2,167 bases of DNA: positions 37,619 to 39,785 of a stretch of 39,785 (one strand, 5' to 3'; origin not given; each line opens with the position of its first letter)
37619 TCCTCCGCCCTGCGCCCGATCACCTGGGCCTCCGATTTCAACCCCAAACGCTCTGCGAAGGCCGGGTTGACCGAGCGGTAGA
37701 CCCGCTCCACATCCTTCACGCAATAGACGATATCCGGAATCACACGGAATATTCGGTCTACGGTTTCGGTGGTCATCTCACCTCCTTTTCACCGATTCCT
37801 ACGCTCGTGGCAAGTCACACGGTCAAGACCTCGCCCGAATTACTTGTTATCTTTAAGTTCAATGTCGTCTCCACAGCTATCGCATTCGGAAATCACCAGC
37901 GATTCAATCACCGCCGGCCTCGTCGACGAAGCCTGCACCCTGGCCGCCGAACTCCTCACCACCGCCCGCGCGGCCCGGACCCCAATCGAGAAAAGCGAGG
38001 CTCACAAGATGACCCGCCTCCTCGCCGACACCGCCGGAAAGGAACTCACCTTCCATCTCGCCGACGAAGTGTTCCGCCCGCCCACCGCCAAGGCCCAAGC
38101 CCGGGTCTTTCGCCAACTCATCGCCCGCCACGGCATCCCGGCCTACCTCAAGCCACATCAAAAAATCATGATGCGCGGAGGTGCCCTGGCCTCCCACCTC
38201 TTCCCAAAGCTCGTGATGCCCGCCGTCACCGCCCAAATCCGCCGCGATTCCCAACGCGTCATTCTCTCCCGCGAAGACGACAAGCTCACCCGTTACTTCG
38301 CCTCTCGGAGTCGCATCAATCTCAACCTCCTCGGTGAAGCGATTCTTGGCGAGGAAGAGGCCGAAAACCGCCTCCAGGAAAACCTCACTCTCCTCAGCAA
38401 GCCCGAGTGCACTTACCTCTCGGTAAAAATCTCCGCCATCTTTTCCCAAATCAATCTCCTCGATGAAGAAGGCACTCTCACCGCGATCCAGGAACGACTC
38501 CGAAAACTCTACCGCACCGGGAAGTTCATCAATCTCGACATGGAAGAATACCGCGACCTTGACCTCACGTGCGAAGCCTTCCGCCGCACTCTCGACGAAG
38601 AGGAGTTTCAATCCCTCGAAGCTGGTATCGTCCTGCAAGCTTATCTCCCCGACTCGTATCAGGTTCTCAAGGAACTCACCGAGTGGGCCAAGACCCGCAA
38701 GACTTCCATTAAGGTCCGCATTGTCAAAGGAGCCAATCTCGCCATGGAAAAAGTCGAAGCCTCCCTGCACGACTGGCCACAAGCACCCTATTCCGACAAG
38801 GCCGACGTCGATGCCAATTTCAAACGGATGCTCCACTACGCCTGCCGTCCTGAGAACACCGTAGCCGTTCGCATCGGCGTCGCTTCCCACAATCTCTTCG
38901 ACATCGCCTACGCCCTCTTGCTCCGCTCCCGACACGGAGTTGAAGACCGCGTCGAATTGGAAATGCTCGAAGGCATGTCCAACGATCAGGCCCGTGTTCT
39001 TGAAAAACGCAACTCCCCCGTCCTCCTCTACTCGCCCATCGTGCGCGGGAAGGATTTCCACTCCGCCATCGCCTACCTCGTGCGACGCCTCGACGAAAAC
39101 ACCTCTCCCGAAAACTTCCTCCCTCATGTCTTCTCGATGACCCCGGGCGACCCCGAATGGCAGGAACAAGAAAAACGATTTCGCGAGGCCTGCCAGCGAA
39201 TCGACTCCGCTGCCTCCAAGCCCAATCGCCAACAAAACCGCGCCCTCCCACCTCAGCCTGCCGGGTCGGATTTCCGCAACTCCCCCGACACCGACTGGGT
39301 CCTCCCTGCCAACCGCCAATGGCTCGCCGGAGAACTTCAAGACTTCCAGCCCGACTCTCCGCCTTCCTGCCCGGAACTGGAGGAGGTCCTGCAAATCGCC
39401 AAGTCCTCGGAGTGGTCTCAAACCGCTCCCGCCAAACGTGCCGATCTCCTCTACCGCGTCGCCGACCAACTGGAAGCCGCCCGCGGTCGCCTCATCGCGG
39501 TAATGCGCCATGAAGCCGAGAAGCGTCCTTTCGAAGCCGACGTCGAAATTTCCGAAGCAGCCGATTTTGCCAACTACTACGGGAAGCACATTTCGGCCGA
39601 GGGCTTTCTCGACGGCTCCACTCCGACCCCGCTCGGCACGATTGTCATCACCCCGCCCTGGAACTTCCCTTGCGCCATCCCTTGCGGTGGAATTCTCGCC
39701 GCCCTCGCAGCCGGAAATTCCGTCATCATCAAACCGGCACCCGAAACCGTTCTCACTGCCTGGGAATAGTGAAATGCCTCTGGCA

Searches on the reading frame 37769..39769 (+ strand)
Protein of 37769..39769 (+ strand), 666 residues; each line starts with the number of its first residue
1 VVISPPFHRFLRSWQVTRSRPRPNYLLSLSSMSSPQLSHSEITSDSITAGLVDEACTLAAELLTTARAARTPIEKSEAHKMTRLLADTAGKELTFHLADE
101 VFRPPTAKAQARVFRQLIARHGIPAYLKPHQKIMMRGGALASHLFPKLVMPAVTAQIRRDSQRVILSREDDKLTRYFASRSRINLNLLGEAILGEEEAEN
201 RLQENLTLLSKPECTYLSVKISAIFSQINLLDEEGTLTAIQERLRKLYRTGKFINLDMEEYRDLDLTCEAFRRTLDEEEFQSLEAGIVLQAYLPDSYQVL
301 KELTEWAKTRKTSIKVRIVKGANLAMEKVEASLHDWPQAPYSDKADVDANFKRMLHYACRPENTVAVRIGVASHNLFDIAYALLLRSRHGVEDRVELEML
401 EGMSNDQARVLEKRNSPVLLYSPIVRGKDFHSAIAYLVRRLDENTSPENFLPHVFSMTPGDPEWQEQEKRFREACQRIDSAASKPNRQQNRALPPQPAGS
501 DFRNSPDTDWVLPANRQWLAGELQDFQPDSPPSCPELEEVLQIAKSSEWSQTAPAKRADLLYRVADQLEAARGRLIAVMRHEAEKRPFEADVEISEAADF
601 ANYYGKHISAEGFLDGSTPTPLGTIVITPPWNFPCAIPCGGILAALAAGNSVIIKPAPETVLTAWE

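Call 65: search_protein_families(library=pfam, proteins=[window:37769-39769:+], max_evalue=0.00001)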
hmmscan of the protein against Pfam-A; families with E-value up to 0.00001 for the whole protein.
window:37769-39769:+ (666 aa): 2 families
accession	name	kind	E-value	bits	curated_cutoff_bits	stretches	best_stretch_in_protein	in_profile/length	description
PF01619.24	Pro_dh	-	8.3e-60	203.1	27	1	180-451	12-276/278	Proline dehydrogenase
PF00171.27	Aldedh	-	5.4e-24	85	23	1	544-665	38-170/461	Aldehyde dehydrogenase family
